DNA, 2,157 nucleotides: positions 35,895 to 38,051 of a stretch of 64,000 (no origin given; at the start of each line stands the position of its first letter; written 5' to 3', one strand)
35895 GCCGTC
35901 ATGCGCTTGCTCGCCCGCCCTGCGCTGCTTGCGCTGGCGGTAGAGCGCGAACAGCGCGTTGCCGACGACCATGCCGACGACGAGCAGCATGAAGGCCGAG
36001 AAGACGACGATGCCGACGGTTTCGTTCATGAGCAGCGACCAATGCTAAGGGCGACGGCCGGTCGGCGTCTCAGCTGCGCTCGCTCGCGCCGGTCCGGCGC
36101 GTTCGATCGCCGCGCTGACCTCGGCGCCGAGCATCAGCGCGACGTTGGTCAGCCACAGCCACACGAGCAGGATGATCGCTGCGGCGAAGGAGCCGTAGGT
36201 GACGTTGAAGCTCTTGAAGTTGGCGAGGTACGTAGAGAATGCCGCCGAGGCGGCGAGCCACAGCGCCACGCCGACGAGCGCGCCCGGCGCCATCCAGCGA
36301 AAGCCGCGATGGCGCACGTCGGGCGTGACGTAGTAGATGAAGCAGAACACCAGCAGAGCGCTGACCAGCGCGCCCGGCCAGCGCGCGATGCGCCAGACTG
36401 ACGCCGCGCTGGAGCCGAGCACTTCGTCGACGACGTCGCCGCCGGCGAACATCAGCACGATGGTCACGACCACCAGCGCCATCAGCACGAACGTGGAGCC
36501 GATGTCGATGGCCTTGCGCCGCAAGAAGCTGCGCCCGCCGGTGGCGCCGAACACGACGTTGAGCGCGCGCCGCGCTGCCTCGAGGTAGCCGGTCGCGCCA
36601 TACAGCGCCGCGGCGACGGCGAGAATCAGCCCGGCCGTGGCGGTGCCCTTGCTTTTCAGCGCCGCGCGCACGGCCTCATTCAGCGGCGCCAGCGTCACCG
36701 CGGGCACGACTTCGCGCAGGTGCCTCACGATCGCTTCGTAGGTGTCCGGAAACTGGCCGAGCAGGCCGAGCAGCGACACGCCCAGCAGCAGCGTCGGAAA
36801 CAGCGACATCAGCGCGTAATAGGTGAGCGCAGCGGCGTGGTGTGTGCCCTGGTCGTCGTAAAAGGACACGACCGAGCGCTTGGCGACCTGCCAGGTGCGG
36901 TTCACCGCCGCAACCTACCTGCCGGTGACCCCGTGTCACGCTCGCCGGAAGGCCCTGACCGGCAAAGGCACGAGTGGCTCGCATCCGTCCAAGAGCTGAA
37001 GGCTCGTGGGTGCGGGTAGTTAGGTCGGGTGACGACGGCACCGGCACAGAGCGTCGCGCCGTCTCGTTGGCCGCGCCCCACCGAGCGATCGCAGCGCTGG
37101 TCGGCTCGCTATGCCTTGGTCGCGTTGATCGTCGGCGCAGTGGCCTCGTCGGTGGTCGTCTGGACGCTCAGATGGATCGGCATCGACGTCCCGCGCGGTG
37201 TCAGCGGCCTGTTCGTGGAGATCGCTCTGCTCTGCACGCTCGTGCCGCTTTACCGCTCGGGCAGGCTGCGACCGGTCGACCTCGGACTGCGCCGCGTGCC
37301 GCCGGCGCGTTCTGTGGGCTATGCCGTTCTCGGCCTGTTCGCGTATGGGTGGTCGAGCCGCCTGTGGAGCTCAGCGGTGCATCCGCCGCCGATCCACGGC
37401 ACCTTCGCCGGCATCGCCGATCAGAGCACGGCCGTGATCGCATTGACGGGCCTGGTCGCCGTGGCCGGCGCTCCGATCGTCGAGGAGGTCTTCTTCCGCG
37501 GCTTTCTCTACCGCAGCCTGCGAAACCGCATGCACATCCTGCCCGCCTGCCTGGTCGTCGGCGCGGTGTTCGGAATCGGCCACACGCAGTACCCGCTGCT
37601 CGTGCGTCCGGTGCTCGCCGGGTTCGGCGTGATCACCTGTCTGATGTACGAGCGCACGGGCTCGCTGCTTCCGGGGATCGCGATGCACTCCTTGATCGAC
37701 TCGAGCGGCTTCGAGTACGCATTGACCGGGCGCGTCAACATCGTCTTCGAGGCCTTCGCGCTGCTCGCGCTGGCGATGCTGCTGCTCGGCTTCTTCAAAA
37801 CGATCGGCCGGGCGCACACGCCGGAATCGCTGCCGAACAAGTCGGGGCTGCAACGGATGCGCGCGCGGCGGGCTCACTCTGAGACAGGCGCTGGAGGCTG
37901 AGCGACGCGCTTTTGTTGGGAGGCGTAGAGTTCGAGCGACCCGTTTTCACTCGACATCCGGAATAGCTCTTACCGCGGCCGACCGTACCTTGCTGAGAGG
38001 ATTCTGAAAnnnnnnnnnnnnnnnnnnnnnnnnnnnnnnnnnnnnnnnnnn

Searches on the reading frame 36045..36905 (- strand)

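Call 4: search_protein_families(library=pfam, proteins=[window:36045-36905:-], max_evalue=0.01)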
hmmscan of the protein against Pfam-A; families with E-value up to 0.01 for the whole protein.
window:36045-36905:- (286 aa): 1 family
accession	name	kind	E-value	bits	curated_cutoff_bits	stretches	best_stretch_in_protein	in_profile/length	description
PF03631.20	Virul_fac_BrkB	-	6.6e-60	203.4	33.7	1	17-269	2-257/259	Virulence factor BrkB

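Call 65: search_protein_families(library=padloc, proteins=[window:36045-36905:-], max_evalue=0.01)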
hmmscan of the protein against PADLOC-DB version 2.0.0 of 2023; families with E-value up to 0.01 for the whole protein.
window:36045-36905:- (286 aa): 0 families

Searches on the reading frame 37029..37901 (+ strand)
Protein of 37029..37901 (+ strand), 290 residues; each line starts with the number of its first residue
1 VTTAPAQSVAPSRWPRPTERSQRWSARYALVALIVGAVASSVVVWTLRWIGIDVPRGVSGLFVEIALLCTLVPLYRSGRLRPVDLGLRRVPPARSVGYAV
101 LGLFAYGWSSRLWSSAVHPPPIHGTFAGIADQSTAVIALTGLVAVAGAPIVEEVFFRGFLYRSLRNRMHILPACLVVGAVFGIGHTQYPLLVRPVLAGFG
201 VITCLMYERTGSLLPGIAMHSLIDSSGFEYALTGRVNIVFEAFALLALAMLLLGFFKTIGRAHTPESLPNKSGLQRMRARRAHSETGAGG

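Call 4: search_protein_families(library=pfam, proteins=[window:37029-37901:+], max_evalue=0.01)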
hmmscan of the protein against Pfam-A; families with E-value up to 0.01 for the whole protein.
window:37029-37901:+ (290 aa): 1 family
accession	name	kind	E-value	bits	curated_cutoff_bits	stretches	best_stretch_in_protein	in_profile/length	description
PF02517.21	Rce1-like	-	5.3e-20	71.9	22.4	1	138-224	5-91/93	Type II CAAX prenyl endopeptidase Rce1-like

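Call 65: search_protein_families(library=padloc, proteins=[window:37029-37901:+], max_evalue=0.01)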
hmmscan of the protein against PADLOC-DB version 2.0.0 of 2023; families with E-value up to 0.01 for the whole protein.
window:37029-37901:+ (290 aa): 0 families
